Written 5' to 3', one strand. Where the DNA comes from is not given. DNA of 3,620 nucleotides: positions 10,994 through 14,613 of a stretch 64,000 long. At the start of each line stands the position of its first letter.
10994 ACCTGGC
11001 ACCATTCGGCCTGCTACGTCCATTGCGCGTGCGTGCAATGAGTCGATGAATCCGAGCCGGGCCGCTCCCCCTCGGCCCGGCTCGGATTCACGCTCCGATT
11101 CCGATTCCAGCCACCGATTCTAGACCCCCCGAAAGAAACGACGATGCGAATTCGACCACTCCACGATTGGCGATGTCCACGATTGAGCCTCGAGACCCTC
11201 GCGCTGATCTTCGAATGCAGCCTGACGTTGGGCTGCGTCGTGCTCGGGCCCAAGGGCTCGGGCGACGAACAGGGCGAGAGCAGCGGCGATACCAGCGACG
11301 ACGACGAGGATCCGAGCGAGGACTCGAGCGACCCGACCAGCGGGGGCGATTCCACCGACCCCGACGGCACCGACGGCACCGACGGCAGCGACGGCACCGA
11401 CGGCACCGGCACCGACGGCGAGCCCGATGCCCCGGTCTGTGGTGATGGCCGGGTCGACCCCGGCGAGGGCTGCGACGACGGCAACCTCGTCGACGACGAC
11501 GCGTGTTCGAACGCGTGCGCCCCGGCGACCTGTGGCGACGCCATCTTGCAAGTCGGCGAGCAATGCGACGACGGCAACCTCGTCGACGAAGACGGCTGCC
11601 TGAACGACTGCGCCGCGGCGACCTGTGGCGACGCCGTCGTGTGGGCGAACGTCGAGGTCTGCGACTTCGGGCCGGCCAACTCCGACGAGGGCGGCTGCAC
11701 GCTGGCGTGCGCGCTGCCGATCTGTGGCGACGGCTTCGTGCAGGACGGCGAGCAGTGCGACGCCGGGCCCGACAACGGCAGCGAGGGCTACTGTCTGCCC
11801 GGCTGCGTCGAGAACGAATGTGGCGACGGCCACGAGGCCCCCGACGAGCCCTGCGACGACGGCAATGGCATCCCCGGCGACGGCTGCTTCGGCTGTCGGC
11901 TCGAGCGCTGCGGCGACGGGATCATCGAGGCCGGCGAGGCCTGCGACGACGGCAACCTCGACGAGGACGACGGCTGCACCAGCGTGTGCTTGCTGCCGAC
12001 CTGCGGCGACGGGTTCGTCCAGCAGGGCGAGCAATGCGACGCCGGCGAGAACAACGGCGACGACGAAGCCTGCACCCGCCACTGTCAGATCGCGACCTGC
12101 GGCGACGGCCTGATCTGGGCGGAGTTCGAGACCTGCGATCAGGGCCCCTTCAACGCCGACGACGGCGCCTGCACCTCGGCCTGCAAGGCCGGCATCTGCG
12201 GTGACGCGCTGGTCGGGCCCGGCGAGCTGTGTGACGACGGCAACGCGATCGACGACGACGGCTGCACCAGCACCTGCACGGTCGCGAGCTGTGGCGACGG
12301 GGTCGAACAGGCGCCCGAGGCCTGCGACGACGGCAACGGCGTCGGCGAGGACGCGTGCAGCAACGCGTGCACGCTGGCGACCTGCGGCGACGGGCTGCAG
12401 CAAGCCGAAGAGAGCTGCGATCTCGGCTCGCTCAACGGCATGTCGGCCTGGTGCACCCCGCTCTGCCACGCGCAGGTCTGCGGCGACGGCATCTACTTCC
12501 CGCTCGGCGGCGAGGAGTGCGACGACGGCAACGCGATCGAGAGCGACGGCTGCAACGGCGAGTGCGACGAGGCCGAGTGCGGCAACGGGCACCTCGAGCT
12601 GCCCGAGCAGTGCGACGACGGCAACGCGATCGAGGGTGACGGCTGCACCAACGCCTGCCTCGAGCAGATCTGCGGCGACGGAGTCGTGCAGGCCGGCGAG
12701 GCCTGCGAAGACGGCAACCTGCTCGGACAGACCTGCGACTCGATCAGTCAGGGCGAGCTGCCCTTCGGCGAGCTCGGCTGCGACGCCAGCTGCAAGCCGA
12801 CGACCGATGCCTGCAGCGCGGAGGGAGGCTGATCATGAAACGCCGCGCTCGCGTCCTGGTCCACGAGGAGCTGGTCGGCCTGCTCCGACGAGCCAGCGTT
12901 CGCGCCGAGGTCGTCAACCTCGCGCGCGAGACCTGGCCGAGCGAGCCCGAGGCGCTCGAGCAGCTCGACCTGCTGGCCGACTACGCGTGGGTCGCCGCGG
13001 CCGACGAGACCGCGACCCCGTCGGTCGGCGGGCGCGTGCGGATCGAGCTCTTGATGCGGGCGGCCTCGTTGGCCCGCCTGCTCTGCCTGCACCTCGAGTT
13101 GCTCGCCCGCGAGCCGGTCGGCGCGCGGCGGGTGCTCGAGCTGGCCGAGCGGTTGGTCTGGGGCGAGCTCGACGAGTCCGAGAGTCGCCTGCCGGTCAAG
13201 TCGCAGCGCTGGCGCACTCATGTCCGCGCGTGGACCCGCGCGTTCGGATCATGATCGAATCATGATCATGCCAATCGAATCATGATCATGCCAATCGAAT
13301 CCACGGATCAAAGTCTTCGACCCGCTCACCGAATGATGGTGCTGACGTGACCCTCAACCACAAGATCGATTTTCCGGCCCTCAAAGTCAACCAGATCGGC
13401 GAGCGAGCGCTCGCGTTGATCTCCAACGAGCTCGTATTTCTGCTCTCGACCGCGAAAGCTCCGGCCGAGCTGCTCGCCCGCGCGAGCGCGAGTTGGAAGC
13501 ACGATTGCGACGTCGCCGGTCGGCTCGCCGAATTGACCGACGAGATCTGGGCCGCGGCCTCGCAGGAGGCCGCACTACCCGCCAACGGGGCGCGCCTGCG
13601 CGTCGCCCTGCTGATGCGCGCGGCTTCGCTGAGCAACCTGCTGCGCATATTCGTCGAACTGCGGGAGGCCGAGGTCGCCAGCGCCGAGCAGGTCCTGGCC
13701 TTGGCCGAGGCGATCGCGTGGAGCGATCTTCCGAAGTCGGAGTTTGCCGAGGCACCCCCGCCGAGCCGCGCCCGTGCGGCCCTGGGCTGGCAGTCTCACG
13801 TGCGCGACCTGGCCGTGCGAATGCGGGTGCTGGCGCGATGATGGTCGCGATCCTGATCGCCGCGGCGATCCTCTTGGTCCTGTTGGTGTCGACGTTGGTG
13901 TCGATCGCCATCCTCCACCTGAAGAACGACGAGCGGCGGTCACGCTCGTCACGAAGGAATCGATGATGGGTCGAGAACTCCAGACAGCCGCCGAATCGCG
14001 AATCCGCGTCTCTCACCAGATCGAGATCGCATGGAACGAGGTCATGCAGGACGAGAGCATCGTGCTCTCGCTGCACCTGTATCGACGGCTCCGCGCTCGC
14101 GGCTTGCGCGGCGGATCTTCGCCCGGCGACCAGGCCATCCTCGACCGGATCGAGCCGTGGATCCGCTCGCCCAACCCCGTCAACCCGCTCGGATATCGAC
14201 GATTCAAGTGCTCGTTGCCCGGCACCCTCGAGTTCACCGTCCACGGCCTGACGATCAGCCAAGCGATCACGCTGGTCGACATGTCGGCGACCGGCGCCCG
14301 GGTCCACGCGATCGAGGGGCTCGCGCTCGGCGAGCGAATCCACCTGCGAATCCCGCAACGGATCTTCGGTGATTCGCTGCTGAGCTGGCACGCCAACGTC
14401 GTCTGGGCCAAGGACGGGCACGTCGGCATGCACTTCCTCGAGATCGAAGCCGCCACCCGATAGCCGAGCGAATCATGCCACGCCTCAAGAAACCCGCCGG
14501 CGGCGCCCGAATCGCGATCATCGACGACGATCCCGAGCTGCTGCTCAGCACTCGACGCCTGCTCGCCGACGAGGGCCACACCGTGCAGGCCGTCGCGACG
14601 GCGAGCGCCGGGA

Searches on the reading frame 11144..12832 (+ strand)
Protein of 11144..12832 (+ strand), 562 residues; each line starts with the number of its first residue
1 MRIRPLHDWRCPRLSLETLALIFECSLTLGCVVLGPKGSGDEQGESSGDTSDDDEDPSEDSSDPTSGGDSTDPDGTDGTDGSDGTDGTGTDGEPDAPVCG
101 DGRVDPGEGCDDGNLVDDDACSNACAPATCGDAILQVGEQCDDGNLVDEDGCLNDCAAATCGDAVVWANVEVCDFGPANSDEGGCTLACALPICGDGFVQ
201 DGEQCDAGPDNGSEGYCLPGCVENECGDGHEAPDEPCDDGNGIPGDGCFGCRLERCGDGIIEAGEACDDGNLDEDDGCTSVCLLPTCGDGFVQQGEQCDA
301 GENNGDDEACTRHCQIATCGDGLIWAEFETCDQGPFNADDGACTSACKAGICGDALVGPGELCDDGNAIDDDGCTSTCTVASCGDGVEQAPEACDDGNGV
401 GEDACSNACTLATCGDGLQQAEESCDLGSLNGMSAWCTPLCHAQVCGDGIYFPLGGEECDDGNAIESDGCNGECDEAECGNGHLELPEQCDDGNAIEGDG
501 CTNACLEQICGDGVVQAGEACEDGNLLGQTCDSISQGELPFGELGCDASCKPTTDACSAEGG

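Call 4: search_protein_families(library=pfam, proteins=[window:11144-12832:+], max_evalue=0.01)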
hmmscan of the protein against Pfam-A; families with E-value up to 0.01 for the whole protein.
window:11144-12832:+ (562 aa): 1 family
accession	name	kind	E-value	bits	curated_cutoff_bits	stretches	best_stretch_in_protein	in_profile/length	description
PF13948.11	DUF4215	-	1.2e-55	186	27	9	130-156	21-46/47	Domain of unknown function (DUF4215)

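Call 5: search_protein_families(library=ncbifam, proteins=[window:11144-12832:+], max_evalue=0.01)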
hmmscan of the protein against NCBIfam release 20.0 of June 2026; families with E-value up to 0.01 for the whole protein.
window:11144-12832:+ (562 aa): 1 family
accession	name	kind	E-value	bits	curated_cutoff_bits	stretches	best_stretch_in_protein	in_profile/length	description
TIGR02232.1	myxo_disulf_rpt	repeat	5.8e-71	234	20.8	10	477-506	2-31/38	cysteine-rich acidic repeat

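Call 53: search_solved_structures(query=window:11144-12832:+, max_evalue=1, show_alignments=1)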
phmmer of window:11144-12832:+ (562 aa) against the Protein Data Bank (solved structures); distinct sequences matched with E-value up to 1: 0.

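Call 79: search_protein_families(library=padloc, proteins=[window:11144-12832:+], max_evalue=0.01)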
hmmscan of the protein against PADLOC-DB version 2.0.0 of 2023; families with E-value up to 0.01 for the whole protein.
window:11144-12832:+ (562 aa): 0 families

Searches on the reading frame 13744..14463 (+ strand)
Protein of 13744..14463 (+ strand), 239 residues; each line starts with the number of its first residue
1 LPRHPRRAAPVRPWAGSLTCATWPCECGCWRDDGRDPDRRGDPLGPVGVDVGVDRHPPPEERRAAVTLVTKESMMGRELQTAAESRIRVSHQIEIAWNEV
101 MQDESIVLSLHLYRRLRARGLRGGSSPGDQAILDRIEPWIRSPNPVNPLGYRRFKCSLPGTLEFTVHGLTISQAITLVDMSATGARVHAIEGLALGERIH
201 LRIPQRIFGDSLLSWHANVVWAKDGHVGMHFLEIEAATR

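Call 80: search_protein_families(library=pfam, proteins=[window:13744-14463:+], max_evalue=0.01)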
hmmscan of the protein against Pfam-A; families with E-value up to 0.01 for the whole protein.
window:13744-14463:+ (239 aa): 1 family
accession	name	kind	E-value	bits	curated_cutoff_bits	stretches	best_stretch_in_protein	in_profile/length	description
PF07238.19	PilZ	-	3e-09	37.6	22.5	1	151-238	5-92/102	PilZ domain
